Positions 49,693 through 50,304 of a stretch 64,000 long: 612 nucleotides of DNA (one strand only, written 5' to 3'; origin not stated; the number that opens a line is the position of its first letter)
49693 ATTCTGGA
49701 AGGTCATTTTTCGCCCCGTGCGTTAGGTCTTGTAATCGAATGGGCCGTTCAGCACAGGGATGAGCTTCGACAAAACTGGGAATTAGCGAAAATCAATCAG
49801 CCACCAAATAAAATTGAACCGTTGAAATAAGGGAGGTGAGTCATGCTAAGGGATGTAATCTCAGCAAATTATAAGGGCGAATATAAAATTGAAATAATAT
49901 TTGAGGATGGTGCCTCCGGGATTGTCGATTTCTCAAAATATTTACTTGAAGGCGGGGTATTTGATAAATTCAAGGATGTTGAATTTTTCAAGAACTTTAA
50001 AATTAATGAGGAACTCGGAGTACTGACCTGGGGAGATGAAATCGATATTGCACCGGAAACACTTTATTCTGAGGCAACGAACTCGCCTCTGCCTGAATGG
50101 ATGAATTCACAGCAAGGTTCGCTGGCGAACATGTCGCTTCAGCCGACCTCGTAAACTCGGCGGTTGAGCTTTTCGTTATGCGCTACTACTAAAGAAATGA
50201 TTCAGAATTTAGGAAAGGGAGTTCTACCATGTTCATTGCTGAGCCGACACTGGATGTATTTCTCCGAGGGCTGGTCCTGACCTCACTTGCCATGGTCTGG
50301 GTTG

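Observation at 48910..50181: Two attC-like sites framing a DUF4160/DUF2442 cassette: an integron cassette cluster without a visible integrase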

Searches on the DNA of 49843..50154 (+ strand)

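Call 30: build_rna_model(alignment_id=A2, structure=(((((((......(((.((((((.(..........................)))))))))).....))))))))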
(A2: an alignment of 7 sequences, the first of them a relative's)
Model R1 built from alignment A2 (7 sequences, 73 columns); structure: as given.
model positions 65; base pairs 17; branch points 0; effective number of sequences 7; information 0.678 bits per position. Calibrated on 0.2 Mb of random sequence (short: E-values are rough).
structure used (alignment columns):
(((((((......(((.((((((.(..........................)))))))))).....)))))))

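Call 31: search_with_rna_model(model_id=R1, source=window, max_evalue=10, show_alignments=4)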
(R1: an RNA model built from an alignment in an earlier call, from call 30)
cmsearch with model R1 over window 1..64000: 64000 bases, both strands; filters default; matches with E-value up to 10: 4.
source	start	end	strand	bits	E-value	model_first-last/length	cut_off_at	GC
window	50124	50181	+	37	9.9e-08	1-65/65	no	0.55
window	49477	49548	+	22.7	0.0011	1-65/65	no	0.69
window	11081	11128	+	13.6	0.42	8-58/65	no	0.56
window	49490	49548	-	10.2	3.7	1-65/65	no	0.71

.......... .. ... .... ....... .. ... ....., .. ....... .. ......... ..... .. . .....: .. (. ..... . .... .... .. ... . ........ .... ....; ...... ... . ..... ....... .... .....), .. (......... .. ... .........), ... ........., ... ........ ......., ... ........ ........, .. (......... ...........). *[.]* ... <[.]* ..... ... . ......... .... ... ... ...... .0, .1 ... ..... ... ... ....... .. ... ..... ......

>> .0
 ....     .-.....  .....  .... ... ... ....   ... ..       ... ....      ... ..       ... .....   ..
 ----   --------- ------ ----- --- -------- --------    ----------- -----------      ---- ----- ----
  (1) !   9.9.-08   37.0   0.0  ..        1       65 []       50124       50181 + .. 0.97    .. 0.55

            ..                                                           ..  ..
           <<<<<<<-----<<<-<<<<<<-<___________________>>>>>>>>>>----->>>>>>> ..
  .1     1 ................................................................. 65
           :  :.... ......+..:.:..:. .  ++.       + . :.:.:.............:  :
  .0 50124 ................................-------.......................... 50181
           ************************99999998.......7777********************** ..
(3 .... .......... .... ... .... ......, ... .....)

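Call 32: search_with_rna_model(model_id=R1, sources=[L001, L002, L003, L004, L005, L006, L007, L008, L009, L010, L011, L012, L013, L014, L015, L016, L017, L018, L019, L020, L021, L022, L023, L024, L025, L026, L027, L028, L029, L030, L031, L032, L033, L034, L035, L036, L037, L038, L039, L040, L041, L042, L043, L044, L045, L046, L047, L048, L049, L050, L051, L052, L053, L054, L055, L056, L057, L058, L059, L060, L061, L062, L063, L064, L065, L066, L067, L068, L069, L070, L071, L072, L073, L074, L075, L076, L077, L078, L079, L080, L081, L082], max_evalue=0.1, make_alignment=true)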
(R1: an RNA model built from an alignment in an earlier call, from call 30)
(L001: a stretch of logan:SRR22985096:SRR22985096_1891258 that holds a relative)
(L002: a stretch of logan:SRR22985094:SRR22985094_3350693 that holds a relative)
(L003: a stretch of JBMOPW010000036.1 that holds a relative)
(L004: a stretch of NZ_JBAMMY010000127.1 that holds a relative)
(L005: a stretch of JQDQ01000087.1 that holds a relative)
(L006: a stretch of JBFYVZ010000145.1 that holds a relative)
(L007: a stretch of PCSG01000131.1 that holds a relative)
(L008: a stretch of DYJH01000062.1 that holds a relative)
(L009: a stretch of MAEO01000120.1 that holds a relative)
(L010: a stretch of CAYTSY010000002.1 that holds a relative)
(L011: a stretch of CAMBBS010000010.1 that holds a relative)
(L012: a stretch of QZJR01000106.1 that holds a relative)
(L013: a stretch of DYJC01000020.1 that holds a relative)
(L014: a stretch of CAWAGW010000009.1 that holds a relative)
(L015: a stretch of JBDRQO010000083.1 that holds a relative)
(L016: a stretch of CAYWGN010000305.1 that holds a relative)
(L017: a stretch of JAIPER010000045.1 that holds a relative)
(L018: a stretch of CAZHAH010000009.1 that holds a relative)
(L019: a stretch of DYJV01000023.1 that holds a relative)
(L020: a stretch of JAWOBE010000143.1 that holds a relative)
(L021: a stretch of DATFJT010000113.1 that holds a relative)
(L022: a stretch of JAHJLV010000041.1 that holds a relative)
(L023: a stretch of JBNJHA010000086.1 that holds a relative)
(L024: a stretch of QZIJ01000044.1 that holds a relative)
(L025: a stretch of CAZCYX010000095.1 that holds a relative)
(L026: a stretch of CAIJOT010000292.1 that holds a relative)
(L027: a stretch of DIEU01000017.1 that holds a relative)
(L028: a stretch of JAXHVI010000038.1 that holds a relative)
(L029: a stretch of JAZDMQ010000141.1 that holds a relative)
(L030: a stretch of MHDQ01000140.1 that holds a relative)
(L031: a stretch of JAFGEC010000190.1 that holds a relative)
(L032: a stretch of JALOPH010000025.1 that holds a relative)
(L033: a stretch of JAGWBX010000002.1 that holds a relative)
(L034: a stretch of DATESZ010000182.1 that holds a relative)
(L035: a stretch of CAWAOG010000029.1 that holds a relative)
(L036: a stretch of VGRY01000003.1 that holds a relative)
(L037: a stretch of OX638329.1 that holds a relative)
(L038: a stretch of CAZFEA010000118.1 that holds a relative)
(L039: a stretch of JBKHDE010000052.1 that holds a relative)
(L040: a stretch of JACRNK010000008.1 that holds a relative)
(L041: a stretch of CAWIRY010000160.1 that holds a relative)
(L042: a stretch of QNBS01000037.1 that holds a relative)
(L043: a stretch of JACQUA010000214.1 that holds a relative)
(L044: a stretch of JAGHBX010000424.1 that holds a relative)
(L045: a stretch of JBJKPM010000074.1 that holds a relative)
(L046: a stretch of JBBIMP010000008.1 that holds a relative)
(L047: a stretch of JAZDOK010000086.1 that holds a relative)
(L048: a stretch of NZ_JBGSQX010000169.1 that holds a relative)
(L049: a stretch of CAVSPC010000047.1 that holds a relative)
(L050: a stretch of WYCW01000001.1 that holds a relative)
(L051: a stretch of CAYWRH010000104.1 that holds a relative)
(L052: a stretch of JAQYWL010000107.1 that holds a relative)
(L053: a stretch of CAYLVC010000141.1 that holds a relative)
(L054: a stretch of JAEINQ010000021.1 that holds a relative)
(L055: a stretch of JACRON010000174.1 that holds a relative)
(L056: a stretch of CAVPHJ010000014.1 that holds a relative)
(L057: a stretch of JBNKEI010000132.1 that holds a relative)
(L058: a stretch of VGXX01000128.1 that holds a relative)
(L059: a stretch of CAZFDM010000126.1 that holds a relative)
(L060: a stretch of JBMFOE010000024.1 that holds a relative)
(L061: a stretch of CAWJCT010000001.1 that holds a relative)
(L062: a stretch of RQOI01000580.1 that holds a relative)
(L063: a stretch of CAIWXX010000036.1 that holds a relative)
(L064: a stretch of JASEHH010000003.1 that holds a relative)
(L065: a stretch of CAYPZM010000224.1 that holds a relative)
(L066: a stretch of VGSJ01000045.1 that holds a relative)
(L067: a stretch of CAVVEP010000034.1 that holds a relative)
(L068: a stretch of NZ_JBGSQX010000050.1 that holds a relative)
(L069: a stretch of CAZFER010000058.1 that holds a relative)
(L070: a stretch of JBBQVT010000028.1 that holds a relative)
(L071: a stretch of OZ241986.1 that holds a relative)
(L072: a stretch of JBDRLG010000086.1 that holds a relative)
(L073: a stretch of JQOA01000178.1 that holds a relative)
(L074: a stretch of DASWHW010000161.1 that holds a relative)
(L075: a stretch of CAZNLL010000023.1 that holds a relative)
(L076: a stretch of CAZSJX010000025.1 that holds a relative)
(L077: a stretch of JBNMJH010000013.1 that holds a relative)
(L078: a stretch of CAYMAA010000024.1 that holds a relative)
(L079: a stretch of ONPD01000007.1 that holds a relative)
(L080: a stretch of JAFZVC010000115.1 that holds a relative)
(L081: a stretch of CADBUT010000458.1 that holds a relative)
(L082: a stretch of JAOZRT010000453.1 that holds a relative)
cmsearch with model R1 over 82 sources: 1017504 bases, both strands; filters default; matches with E-value up to 0.1: 50.
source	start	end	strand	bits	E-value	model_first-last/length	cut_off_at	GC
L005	3371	3435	+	65.2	1.8e-14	1-65/65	no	0.6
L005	3826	3891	+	63.7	4.5e-14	1-65/65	no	0.61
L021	3536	3607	+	53.1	4.5e-11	1-65/65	no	0.54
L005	5245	5307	+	53.1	4.6e-11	1-65/65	no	0.54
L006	1474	1531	+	52.1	8.7e-11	1-65/65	no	0.57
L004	4643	4701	+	46.7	2.9e-09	1-65/65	no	0.58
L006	2320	2375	+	46.6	3.2e-09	1-65/65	no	0.48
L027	2608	2664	+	45.7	5.7e-09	1-65/65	no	0.53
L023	336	407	+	45.1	8.3e-09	1-65/65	no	0.6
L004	5278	5335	+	44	1.7e-08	1-65/65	no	0.55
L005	4468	4525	+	42.4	4.7e-08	1-65/65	no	0.55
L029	10282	10339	+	40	2.2e-07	1-65/65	no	0.57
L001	500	557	+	39.2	3.9e-07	1-65/65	no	0.55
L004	48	141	+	38.7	5.4e-07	1-65/65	no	0.68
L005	77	132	+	37.1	1.5e-06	1-65/65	no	0.5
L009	1570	1628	+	36.3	2.6e-06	1-65/65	no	0.58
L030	3500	3560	+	33.7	1.4e-05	1-65/65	no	0.51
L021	959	1016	+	33.3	1.8e-05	1-65/65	no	0.59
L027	1939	2010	+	32.9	2.4e-05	1-65/65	no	0.54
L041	4536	4599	-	32.8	2.4e-05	1-65/65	no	0.58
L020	4136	4193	+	32.4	3.2e-05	1-65/65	no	0.55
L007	9618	9706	+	32.3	3.5e-05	1-65/65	no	0.64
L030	2238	2295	+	32.1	3.9e-05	1-65/65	no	0.59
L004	1299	1388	+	32.1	4e-05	1-65/65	no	0.67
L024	4131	4257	+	31.7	5.2e-05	1-65/65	no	0.46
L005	1006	1064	+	31.4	6e-05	1-65/65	no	0.63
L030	4174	4261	+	31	8e-05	1-65/65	no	0.56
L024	599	658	+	30.3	0.00012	1-65/65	no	0.6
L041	5453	5519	-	29.8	0.00017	1-65/65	no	0.6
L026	5040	5096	+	27.8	0.00063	1-65/65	no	0.51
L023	3479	3536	+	27.8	0.00063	1-65/65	no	0.57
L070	818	881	+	26.5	0.0014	1-65/65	no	0.56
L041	5993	6070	-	26.3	0.0017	1-65/65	no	0.63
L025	1392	1448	+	25.3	0.0032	1-65/65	no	0.53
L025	3261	3317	+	25.3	0.0032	1-65/65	no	0.53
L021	2001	2062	+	25.1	0.0037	1-65/65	no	0.71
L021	4821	4892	+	24.8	0.0044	1-65/65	no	0.47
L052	2408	2532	+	24.3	0.0064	1-65/65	no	0.45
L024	3478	3536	+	23.4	0.011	1-65/65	no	0.49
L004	1792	1854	+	23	0.015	1-65/65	no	0.57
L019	10282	10339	+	22.6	0.018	1-65/65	no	0.53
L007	10283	10340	+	21.9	0.03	1-65/65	no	0.53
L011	8323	8380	+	21.8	0.031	1-65/65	no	0.52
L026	6273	6329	+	21.6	0.035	1-65/65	no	0.51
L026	5713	5782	+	21.6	0.035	1-65/65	no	0.57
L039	1947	2019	+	20.9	0.058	1-65/65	no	0.63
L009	800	855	+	20.8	0.062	1-65/65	no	0.59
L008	444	495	+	20.5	0.073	1-65/65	no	0.46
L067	705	760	+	20.5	0.073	1-65/65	no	0.55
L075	18166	18225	+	20.5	0.073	1-65/65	no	0.62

Alignment A3: 50 matches aligned to the model, 165 columns, each read 5' to 3' on its own strand. Consensus structure (alignment columns), stored with it:
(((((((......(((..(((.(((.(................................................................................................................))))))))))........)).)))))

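Call 45: search_with_rna_model(model_id=R1, sources=[L083, L084, L085, L086, L087, L088], max_evalue=1)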
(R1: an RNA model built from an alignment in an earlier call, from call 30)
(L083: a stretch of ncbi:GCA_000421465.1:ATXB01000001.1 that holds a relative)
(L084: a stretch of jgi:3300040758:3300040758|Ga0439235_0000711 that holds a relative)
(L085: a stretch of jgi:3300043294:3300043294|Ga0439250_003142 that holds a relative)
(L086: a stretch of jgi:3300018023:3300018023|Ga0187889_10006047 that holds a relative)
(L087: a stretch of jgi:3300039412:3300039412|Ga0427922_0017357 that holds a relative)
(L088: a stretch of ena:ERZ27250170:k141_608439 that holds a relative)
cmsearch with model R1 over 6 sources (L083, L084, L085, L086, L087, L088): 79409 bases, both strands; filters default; matches with E-value up to 1: 3.
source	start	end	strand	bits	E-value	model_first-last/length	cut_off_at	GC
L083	9932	9991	+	31.6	4.3e-06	1-65/65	no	0.63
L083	3042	3126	+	21.5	0.003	1-65/65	no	0.55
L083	3865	3916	+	19.5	0.011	1-65/65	no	0.52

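Call 59: search_with_rna_model(model_id=R1, source=L092, max_evalue=5, filters=off, show_alignments=2)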
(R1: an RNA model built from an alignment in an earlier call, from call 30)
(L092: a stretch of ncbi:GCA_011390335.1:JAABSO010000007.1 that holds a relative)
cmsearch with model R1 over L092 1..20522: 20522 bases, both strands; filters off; matches with E-value up to 5: 2.
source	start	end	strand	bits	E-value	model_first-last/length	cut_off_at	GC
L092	13870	13904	-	8.9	2.8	1-65/65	no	0.51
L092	1782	1829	-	8.8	3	1-65/65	no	0.4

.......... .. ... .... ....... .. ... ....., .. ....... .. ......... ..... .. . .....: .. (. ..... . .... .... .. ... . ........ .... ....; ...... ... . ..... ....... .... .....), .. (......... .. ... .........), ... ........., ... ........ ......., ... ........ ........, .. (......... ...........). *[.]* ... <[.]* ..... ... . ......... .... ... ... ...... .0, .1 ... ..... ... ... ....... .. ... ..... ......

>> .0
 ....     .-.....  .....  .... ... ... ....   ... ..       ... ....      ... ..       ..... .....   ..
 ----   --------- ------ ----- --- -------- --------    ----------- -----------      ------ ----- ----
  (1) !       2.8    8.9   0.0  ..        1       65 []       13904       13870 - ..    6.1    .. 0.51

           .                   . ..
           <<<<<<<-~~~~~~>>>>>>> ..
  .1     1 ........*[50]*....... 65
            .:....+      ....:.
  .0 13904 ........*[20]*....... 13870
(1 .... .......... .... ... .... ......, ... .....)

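Call 62: search_with_rna_model(model_id=R1, source=L093, max_evalue=5, filters=off, show_alignments=3)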
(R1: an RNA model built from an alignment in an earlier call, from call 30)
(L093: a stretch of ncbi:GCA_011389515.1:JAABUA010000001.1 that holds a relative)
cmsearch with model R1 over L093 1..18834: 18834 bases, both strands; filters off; matches with E-value up to 5: 4.
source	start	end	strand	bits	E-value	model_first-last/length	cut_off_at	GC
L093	1297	1346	+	18.5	0.0049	6-60/65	no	0.6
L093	17696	17773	-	12.5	0.24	1-65/65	no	0.62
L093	8077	8136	-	10.7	0.81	1-65/65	no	0.55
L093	4597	4639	-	10.1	1.2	1-65/65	no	0.47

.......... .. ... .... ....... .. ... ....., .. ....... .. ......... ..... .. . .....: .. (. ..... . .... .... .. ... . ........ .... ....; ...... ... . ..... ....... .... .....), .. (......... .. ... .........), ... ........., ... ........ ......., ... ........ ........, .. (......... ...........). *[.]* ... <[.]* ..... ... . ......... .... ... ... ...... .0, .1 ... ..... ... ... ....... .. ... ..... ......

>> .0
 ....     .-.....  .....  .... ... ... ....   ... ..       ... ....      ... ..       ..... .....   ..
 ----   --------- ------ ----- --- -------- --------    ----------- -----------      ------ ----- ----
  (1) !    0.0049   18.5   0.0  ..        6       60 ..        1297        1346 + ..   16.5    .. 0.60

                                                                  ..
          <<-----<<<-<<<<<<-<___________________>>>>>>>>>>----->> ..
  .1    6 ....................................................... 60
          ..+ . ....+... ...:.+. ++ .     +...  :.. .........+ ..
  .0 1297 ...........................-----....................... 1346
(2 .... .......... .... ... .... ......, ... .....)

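Call 82: search_with_rna_model(model_id=R1, sources=[L094, L095, L096, L097, L098, L099, L100, L101, L102, L103, L104, L105, L106, L107, L108, L109, L110, L111, L112, L113, L114, L115, L116, L117, L118, L119, L120, L121, L122, L123, L124, L125, L126, L127, L128, L129, L130, L131, L132, L133, L134, L135, L136, L137, L138, L139, L140, L141, L142, L143, L144, L145, L146, L147, L148, L149, L150, L151, L152, L153, L154, L155, L156, L157, L158, L159, L160, L161, L162, L163, L164, L165, L166, L167, L168, L169], max_evalue=0.1)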
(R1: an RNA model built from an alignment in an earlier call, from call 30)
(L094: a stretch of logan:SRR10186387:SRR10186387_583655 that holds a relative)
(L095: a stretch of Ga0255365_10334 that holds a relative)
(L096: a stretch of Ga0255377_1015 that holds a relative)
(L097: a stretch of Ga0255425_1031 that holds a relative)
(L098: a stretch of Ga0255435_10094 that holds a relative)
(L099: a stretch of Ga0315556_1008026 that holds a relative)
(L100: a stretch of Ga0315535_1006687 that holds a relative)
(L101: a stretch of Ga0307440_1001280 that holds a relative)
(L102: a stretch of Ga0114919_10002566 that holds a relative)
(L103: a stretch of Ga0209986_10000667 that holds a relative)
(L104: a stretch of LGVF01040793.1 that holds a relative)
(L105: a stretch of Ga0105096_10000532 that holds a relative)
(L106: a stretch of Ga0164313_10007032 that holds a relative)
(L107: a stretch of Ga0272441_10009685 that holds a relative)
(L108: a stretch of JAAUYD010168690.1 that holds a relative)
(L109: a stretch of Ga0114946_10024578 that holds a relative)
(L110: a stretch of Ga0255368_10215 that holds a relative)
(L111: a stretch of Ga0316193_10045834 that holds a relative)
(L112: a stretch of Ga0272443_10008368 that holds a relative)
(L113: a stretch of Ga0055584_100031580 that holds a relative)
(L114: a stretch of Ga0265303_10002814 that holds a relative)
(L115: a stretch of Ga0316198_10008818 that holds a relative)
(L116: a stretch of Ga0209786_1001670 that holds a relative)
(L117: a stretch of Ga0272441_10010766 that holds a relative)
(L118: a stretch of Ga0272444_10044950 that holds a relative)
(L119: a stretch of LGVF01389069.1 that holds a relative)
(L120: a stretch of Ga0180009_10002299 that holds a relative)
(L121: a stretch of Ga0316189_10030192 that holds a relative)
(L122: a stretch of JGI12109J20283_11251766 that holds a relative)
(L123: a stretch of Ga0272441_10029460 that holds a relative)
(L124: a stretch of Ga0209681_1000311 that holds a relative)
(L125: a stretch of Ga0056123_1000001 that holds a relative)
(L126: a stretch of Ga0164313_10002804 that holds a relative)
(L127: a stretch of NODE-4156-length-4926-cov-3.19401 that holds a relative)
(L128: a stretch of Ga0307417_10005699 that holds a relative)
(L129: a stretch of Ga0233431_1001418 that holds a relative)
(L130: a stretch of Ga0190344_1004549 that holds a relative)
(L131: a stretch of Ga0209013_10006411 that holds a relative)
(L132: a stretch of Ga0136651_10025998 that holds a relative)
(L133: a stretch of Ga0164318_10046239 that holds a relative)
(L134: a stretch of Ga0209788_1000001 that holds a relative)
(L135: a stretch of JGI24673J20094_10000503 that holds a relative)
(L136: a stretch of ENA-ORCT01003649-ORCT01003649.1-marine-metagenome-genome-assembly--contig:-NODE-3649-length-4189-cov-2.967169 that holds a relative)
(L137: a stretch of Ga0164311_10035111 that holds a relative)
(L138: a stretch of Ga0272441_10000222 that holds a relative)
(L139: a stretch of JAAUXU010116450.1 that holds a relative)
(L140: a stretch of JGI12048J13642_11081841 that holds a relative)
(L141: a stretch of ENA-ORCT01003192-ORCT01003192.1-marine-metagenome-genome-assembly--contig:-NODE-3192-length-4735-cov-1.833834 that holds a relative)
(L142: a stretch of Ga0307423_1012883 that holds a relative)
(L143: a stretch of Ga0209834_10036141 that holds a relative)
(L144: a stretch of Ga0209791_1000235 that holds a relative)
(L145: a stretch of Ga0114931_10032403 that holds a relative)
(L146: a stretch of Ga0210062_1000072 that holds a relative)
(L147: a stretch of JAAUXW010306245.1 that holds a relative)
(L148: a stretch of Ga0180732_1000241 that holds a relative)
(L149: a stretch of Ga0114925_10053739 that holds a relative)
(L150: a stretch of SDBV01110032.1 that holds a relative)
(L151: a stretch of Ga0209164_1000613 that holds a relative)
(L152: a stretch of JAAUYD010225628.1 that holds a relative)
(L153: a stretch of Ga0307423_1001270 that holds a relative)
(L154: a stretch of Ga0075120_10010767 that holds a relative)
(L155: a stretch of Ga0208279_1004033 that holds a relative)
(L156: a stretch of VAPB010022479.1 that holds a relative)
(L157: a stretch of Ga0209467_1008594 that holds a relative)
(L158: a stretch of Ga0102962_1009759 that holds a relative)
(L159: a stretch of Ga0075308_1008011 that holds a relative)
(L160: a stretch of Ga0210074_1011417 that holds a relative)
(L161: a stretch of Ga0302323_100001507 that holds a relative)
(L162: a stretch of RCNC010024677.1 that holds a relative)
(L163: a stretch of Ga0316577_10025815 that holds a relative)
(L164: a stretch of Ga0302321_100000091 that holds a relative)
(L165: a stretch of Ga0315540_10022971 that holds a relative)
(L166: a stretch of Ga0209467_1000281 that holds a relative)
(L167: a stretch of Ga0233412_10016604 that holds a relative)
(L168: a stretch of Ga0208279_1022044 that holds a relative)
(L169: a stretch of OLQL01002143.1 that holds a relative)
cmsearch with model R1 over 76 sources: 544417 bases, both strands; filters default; matches with E-value up to 0.1: 2.
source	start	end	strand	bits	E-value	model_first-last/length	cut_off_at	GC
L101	1442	1503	+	21.9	0.016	1-65/65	no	0.45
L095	1010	1135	+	21.9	0.016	1-65/65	no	0.48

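Call 91: search_with_rna_model(model_id=R1, sources=[L170, L171], max_evalue=1, show_alignments=2)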
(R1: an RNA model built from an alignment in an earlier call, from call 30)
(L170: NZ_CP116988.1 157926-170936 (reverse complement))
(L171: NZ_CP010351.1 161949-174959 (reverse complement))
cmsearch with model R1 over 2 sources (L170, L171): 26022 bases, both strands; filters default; matches with E-value up to 1: 2.
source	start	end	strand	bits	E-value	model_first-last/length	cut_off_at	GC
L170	4348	4404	-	29.9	4.3e-06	1-65/65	no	0.63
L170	5243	5375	-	19.8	0.0031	1-65/65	no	0.5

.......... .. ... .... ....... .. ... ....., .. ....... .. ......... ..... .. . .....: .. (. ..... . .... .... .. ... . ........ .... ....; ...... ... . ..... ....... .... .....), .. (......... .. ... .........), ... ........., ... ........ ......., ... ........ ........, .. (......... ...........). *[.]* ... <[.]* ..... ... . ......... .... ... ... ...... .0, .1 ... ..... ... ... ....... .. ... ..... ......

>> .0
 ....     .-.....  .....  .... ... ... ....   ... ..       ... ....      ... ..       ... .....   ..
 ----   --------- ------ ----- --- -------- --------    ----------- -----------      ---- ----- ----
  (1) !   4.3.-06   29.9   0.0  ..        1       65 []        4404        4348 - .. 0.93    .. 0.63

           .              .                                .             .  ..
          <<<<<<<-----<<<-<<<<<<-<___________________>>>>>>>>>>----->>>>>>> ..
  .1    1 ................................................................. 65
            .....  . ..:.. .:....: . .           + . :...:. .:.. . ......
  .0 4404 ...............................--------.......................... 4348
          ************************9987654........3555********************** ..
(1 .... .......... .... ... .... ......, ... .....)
